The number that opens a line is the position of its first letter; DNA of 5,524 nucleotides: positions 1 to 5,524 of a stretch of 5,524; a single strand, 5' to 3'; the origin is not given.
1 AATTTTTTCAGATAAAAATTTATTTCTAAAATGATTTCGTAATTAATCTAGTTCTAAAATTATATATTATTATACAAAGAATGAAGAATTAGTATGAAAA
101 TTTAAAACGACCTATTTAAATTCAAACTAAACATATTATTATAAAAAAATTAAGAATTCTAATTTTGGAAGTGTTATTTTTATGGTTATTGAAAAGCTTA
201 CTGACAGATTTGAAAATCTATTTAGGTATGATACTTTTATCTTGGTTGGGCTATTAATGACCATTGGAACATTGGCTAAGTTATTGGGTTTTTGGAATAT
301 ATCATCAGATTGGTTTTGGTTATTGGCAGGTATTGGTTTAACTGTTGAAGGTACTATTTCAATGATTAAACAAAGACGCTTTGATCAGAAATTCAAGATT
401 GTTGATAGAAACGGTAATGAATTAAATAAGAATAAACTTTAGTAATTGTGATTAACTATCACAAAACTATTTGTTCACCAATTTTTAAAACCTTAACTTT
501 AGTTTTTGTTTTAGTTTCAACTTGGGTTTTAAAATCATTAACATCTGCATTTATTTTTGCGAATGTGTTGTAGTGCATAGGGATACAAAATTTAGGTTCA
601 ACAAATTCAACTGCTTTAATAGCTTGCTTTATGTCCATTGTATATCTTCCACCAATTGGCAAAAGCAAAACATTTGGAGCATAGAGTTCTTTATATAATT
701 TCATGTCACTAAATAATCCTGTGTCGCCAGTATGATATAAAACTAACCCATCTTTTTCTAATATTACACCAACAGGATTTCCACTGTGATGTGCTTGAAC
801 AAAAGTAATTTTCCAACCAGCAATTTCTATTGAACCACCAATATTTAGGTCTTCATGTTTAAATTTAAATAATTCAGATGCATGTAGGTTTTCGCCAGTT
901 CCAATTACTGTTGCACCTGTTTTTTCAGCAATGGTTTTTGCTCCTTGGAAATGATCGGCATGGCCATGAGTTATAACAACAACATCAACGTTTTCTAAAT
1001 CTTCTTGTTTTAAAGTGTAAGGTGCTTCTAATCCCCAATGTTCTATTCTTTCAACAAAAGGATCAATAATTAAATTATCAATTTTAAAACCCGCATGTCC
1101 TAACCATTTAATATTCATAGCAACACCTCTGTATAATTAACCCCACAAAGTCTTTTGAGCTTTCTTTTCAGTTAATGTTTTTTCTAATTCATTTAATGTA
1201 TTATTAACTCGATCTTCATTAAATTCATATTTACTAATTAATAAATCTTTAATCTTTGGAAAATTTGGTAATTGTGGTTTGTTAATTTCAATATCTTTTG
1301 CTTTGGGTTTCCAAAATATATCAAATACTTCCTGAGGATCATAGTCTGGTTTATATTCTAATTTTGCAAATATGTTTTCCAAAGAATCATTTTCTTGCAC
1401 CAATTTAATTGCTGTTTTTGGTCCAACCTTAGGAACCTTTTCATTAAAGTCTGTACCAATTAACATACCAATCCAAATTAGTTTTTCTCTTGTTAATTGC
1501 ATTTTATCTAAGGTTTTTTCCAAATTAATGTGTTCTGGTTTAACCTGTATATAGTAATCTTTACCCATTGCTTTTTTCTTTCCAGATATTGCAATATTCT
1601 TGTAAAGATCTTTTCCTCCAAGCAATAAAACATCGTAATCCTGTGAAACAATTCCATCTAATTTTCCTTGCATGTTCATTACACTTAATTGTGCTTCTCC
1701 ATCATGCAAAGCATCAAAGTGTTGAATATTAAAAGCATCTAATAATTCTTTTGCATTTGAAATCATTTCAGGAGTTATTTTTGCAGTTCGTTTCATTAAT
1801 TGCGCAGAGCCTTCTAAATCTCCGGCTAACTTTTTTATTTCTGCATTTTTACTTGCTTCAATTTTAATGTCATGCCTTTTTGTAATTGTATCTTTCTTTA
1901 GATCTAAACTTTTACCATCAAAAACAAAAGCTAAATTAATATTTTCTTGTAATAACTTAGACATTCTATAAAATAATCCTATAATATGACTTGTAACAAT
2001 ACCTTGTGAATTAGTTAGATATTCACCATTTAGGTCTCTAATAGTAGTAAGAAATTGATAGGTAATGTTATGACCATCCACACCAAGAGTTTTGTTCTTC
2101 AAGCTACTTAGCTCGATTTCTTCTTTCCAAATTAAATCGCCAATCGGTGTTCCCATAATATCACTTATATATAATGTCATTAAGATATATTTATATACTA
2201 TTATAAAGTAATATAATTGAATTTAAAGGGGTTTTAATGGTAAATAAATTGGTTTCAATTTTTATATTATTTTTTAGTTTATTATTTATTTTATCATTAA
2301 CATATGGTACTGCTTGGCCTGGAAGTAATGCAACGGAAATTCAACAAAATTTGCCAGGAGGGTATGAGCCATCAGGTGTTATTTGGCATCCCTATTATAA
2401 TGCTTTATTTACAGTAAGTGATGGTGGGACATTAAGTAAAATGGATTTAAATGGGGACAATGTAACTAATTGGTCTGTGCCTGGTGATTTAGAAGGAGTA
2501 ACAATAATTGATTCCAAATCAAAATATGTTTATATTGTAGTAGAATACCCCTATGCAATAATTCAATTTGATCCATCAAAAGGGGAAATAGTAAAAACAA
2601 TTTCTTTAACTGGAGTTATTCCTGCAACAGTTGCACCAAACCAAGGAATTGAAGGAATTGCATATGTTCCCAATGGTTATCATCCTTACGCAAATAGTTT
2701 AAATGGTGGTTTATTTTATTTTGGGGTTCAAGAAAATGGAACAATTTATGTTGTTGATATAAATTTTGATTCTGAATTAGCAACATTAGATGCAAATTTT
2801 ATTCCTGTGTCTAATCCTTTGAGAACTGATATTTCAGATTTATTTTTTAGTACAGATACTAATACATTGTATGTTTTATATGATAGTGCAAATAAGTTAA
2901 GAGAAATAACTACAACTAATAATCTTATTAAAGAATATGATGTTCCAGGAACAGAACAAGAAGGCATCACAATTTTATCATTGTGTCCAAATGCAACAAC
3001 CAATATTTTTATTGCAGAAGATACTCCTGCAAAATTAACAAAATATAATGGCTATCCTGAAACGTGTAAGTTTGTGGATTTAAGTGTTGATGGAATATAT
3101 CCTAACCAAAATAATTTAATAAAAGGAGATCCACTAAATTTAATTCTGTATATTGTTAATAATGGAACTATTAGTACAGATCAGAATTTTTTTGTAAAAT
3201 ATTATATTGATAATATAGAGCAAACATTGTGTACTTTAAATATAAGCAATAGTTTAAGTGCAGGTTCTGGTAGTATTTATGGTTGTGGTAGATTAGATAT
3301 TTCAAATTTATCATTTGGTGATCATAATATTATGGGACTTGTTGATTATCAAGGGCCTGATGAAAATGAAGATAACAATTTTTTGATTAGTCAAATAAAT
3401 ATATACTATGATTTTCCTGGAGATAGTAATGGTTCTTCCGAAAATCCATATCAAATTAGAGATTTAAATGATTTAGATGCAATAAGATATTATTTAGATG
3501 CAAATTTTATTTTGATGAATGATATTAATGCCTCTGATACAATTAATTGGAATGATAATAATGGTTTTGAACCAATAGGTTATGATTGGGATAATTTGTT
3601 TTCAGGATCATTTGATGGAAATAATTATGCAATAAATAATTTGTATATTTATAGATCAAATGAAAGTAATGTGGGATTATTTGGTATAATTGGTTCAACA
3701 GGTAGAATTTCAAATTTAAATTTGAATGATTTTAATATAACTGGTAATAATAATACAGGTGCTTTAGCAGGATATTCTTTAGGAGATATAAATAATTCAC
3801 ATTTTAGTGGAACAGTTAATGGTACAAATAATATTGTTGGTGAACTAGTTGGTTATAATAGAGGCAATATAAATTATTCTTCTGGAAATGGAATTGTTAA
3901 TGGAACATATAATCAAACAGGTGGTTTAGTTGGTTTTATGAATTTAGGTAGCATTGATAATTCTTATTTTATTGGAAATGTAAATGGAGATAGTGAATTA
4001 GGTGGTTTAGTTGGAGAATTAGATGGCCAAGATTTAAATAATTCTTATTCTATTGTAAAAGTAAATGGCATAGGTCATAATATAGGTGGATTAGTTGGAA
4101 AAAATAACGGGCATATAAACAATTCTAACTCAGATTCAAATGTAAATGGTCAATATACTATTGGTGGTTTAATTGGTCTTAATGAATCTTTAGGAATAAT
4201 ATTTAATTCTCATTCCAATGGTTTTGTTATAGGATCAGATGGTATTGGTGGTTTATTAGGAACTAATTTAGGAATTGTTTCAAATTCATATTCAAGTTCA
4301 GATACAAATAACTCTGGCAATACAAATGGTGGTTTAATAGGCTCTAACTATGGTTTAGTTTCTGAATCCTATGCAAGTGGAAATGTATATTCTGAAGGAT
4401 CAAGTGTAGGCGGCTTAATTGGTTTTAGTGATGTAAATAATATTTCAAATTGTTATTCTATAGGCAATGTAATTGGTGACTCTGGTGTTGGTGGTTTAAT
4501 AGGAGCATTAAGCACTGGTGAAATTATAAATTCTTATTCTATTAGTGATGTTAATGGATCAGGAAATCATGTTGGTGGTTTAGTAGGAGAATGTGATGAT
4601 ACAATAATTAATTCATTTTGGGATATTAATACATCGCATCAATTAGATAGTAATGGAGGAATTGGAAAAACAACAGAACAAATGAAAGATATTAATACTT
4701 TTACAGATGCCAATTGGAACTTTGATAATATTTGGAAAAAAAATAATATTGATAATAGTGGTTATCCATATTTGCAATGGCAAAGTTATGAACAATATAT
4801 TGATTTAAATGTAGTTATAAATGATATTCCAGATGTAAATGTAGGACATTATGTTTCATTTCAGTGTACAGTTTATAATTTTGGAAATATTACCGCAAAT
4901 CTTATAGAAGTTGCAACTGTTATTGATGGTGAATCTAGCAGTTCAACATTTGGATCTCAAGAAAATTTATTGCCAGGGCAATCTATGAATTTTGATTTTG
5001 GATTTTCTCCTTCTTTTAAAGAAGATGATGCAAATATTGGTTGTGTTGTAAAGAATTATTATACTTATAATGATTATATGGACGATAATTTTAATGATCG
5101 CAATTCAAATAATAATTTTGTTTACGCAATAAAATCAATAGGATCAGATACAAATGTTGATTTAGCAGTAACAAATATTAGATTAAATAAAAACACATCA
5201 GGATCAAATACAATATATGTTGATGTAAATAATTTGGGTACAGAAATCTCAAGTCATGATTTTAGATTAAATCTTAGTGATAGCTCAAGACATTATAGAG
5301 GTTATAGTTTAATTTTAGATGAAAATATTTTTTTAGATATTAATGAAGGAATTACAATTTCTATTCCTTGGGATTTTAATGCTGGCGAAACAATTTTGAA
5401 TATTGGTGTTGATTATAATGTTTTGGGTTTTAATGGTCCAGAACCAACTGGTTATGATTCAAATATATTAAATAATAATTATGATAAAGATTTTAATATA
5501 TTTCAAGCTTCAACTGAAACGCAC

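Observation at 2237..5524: Uncalled, open-ended ORF of at least 1,096 codons: a giant modular secreted surface protein missing from the ORF track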

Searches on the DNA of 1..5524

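Call 16: search_rna_families(source=window, threshold=gathering)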
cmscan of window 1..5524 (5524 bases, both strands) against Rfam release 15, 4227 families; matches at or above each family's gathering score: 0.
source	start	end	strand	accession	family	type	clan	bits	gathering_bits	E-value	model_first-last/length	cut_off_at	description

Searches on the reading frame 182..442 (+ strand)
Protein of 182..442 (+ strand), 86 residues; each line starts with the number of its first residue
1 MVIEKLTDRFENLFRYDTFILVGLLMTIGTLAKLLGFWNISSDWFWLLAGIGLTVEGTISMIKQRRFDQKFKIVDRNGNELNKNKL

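Call 4: search_protein_families(library=pfam, proteins=[window:182-442:+], max_evalue=0.1)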
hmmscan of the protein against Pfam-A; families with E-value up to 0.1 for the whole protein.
window:182-442:+ (86 aa): 1 family
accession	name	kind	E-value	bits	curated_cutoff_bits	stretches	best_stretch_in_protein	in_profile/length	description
PF11127.14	YgaP-like_TM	-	0.097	13.3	25.3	0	20-60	14-50/66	Inner membrane protein YgaP-like, transmembrane domain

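Call 5: search_protein_families(library=ncbifam, proteins=[window:182-442:+], max_evalue=0.1)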
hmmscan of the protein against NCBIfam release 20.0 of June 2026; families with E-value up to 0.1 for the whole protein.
window:182-442:+ (86 aa): 0 families

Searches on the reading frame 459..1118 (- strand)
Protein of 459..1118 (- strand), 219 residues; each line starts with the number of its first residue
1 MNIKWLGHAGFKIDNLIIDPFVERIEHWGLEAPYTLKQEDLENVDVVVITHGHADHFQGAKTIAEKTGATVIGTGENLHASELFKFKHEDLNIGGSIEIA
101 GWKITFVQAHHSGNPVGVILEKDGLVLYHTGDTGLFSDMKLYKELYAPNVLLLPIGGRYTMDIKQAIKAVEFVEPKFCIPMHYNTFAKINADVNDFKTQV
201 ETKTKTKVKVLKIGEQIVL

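Call 4: search_protein_families(library=pfam, proteins=[window:459-1118:-], max_evalue=0.1)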
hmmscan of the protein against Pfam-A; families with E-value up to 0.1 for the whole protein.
window:459-1118:- (219 aa): 5 families
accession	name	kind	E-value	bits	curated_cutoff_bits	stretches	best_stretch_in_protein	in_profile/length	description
PF12706.13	Lactamase_B_2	-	4.3e-28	98.7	27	1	15-183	2-200/200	Beta-lactamase superfamily domain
PF13483.12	Lactamase_B_3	-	3.1e-24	86.2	24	1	2-182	1-160/160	Beta-lactamase superfamily domain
PF00753.33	Lactamase_B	-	3e-12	47.3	22.7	1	29-144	29-161/196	Metallo-beta-lactamase superfamily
PF00750.26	tRNA-synt_1d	-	0.0066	15.9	23.3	1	71-199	158-284/349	tRNA synthetases class I (R), catalytic domain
PF14597.12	Lactamase_B_5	-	0.017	15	28.4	1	38-126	50-133/199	Metallo-beta-lactamase superfamily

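Call 5: search_protein_families(library=ncbifam, proteins=[window:459-1118:-], max_evalue=0.1)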
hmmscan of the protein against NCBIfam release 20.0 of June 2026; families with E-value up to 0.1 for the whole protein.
window:459-1118:- (219 aa): 23 families
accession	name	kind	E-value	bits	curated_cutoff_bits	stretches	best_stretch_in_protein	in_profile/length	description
NF001911.0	PRK00685.1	equivalog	1.9e-59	201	144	1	1-217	1-226/228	metal-dependent hydrolase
TIGR03413.1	GSH_gloB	equivalog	2.6e-06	27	200.8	1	36-133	37-127/248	hydroxyacylglutathione hydrolase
TIGR04122.1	Xnuc_lig_assoc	equivalog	3.1e-05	23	325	1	42-137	22-113/326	ligase-associated DNA damage response exonuclease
NF040641.1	bifunc_ST_SDO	equivalog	3.1e-05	23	625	1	38-78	197-235/423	bifunctional sulfur transferase/dioxygenase Blh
NF008688.0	PRK11709.1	equivalog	0.00026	20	306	1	116-203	211-303/355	L-ascorbate 6-phosphate lactonase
NF033105.1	bla_subclass_B3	equivalog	0.00044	19.6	240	1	41-77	59-95/257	subclass B3 metallo-beta-lactamase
TIGR03307.1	PhnP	equivalog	0.0015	17.9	272.25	1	43-142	66-173/249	phosphonate metabolism protein PhnP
TIGR04559.1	SoxH_rel_PQQ_2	hypoth_equivalog_domain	0.0044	16.5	280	1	36-75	60-98/283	quinoprotein relay system zinc metallohydrolase 2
TIGR04558.1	SoxH_rel_PQQ_1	hypoth_equivalog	0.0046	16.1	300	1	32-79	60-107/285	quinoprotein relay system zinc metallohydrolase 1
NF058524.1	6A-MBL_enzyme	equivalog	0.0056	15.8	220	1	37-62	49-75/346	anti-phage 6A-MBL system MBL-fold protein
NF012229.1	bla_class_B_core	domain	0.0061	16.7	100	1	37-74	46-81/139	metallo-beta-lactamase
TIGR02651.1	RNase_Z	equivalog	0.0088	15.1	292.95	1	41-63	49-71/302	ribonuclease Z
NF041804.1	MBL_fold_SolJ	exception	0.0092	15.2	350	1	35-81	45-91/224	solanimycin biosynthesis MBL-fold hydrolase SolJ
NF038231.1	MBL_Geo_Pelo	equivalog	0.011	15.4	360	1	38-60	60-82/250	GPMC system MBL fold metallohydrolase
NF047419.1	RNase_J1_RnjA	exception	0.011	14.5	820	0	37-91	53-104/549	ribonuclease J1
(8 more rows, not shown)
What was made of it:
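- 459..1118 (-): Neighbour: MBL-fold metal-dependent hydrolase. NF001911 at 201 bits against cutoff 144 (call 5).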

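Call 8: find_encoding_contigs(protein=window:459-1118:-, flank=10000, max_places=6)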
Protein window:459-1118:- (219 aa): 1 contig read that carries it; 1 place shown.
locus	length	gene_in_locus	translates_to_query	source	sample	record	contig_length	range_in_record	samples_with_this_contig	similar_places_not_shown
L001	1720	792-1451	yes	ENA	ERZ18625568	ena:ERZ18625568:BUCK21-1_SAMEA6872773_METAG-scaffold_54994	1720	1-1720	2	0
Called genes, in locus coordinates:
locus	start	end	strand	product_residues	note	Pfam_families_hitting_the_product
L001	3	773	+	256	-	?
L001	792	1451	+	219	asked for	PF13483:Lactamase_B_3, PF00753:Lactamase_B, PF12706:Lactamase_B_2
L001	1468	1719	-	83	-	?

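Call 30: list_cluster_members(proteins=[window:459-1118:-, P0001, P0010, P0005, P0008])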
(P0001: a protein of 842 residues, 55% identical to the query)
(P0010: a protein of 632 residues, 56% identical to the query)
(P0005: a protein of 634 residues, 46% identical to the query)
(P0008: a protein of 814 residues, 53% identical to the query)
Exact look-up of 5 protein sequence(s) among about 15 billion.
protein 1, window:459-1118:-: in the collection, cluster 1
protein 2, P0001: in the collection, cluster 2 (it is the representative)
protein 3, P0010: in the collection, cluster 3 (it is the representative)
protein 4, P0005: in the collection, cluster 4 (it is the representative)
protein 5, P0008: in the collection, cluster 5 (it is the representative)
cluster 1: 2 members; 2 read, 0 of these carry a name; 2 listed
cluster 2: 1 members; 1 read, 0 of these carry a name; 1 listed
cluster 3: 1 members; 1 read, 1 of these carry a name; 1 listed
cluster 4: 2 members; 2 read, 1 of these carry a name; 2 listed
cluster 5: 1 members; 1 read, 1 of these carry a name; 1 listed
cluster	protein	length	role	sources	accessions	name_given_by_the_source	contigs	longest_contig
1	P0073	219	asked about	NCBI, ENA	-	-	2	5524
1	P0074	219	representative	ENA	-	-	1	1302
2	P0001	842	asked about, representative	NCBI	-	-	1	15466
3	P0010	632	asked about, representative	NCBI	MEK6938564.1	MAG: MopE-related protein, partial [Nanoarchaeota archaeon]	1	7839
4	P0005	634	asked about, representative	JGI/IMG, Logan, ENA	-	uncharacterized protein YjiK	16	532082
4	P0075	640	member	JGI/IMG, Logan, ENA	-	-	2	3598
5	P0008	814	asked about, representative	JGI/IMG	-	uncharacterized protein YjiK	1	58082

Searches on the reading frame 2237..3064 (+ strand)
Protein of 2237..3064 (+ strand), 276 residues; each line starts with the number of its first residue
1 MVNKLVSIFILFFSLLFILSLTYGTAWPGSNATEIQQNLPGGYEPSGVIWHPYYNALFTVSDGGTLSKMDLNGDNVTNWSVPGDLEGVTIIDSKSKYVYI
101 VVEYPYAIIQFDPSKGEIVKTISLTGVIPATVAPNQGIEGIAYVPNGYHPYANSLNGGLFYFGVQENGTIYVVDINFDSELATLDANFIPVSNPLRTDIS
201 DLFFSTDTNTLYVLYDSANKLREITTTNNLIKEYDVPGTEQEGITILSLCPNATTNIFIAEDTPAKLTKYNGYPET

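Call 14: search_protein_families(library=pfam, proteins=[window:2237-3064:+], max_evalue=10)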
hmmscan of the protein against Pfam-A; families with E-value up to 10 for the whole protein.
window:2237-3064:+ (276 aa): 3 families
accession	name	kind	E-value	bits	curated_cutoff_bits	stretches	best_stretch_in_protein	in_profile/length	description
PF06977.17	SdiA-regulated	-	2.9e-11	43.5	21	2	45-234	25-209/249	SdiA-regulated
PF13449.12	Phytase-like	-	7.7e-07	29.7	27.6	1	65-151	52-139/284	Esterase-like activity of phytase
PF04326.19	SLFN_AlbA_2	-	0.15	13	25.3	1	151-212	27-86/118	Schlafen, AlbA_2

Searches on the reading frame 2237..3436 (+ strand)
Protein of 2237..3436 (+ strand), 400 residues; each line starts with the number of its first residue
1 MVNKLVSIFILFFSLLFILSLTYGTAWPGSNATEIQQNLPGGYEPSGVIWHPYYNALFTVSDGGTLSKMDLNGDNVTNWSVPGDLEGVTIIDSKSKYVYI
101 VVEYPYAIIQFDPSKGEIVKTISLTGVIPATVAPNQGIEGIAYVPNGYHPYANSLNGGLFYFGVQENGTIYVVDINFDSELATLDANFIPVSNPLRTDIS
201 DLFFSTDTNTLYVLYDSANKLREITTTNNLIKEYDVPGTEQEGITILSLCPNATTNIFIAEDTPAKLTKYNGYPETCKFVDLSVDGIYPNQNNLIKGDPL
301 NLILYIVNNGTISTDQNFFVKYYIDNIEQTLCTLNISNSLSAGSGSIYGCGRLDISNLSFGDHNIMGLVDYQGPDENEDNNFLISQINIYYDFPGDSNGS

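Call 53: predict_structure(alignment_id=A1)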
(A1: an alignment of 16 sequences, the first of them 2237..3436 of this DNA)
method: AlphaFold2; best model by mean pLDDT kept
length: 400 residues; sequences in the alignment: 16
mean_pLDDT: 75.2   pTM: 0.69
mean pLDDT of the five models: 75.2, 73.1, 73.0, 72.2, 71.6
residues with pLDDT >= 90: 197; 70-90: 61; 50-70: 35; < 50: 107
segments of 3 or more residues with pLDDT < 50: 280-311, 323-328, 337-400
pLDDT, mean of each block of 10 residues (from residue 1): 68 61 69 85 90 95 94 94 96 95 96 98 96 91 96 95 97 97 97 90 94 94 96 91 88 88 90 78 37 37 40 51 45 51 39 37 37 39 35 36
secondary structure, 60 per line:
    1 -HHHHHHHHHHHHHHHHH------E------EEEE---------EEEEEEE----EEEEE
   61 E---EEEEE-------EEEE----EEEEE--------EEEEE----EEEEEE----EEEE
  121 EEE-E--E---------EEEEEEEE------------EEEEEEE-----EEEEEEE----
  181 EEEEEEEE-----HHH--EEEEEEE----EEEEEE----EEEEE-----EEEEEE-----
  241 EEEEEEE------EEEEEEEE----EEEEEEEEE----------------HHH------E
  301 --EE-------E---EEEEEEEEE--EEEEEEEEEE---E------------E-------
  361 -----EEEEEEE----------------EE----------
elements in order: H2-18 E32-35 E45-51 E56-61 E65-69 E77-80 E85-89 E98-102 E107-112 E117-123 E138-145 E158-164 E170-176 E181-188 E199-205 E210-215 E220-224 E230-235 E241-247 E254-261 E266-274 E316-324 E327-336 E366-372
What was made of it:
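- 2237..2308 (+): N-terminal leader, aa 1-24: MVNK, then a 17-residue hydrophobic core, then TYG|T. Probably a cleaved Sec signal peptide; could instead be a signal anchor. AlphaFold2 models a helix at aa 2-18 (call 53).
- On Pfam PF06977 SdiA-regulated / YjiK beta-propeller: AlphaFold2 pLDDT >90 over aa ~40-275 (call 53).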

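Call 55: fold_search(model_id=the predicted structure, library=pdb)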
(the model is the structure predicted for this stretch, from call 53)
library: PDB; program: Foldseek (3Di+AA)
matches with E <= 10: 1765; with E <= 0.001: 1420
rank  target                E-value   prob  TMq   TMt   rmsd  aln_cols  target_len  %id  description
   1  3qqz                  8.3e-10  1.00  0.45  0.70   3.8       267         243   20  Crystal structure of the C-terminal domain of the yjiK protein from Escherichia coli CFT073 (released 2011-03-09)
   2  8fdt_B                6.8e-09  1.00  0.37  0.44   7.9       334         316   10  Engineered human dynein motor domain in the microtubule-unbound state with LIS1 complex in the buffer containing ATP-V (released 2023-06-21)
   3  1q7f_B                9.6e-09  1.00  0.40  0.54   8.0       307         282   11  Brain Tumor NHL domain (released 2003-10-21)
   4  1q7f_A                1.5e-08  1.00  0.39  0.53   5.7       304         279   10  Brain Tumor NHL domain (released 2003-10-21)
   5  4j82_B                1.6e-08  1.00  0.35  0.44   7.7       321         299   11  Crystal structure of beta'-COP/Insig-2 complex (released 2013-03-27)
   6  2iwa                  2.0e-08  1.00  0.44  0.66   5.3       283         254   12  Unbound glutaminyl cyclotransferase from Carica papaya. (released 2006-07-04)
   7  6d69                  2.1e-08  1.00  0.39  0.50   6.9       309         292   12  Crystal Structure of the NHL Repeat Region of D. melanogaster Thin (released 2019-04-24)
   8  2yno_A                2.1e-08  1.00  0.37  0.46   7.0       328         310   11  yeast betaprime COP 1-304H6 (released 2012-12-12)
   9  8j72_A                2.3e-08  1.00  0.39  0.54   5.1       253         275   12  Crystal structure of mammalian Trim71 in complex with lncRNA Trincr1 (released 2024-03-06)
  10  9e0z_D                2.3e-08  1.00  0.38  0.46   7.8       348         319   11  Dimeric motor domains from phi-like dynein-1 bound to a Lis1 dimer under Nde1-Lis1 condition (released 2025-08-06)
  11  2ynn_A                2.7e-08  1.00  0.36  0.45   7.3       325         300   10  yeast betaprime COP 1-304 with KTKTN motif (released 2012-12-12)
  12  8enx_A                3.2e-08  1.00  0.36  0.45   7.4       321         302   10  Crystal structure of beta'-COPI-WD40 domain Y33A mutant in complex with SARS-CoV-2 clientized spike tail heptapeptide. (released 2024-01-31)
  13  7b2r_B                3.9e-08  1.00  0.39  0.55   7.8       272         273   10  Crystal structure of NHL domain of TRIM2 (released 2021-01-13)
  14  9dtr_J                4.1e-08  1.00  0.35  0.36   9.3       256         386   11  Structure of the yeast post-catalytic P complex spliceosome at 2.3 Angstrom resolution (released 2024-12-25)
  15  9dta_A                4.3e-08  1.00  0.38  0.44   7.1       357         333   10  Crystal structure of the WDR domain of WDR91 in complex with DR3448 (released 2024-10-16)
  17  1l0q_A                5.0e-08  1.00  0.35  0.36  17.1       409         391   12  Tandem YVTN beta-propeller and PKD domains from an archaeal surface layer protein (released 2002-11-06)
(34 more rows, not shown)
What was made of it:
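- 2324..3064 (+): YjiK/SdiA-regulated-type beta-propeller, aa ~30-276. The 20 modelled strands fit five 4-stranded blades. Acidic residues are invariant across homologues, and there is a conserved Cys250/Cys277 pair. Foldseek top match 3qqz, TMt 0.70 (call 55).
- On Pfam PF06977 SdiA-regulated / YjiK beta-propeller: The top Foldseek match in the PDB is 3qqz (YjiK), E 8.3e-10, TMt 0.70 (call 55).
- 1l0q, a Methanosarcina surface-layer propeller-PKD protein, is among the Foldseek matches (call 55).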
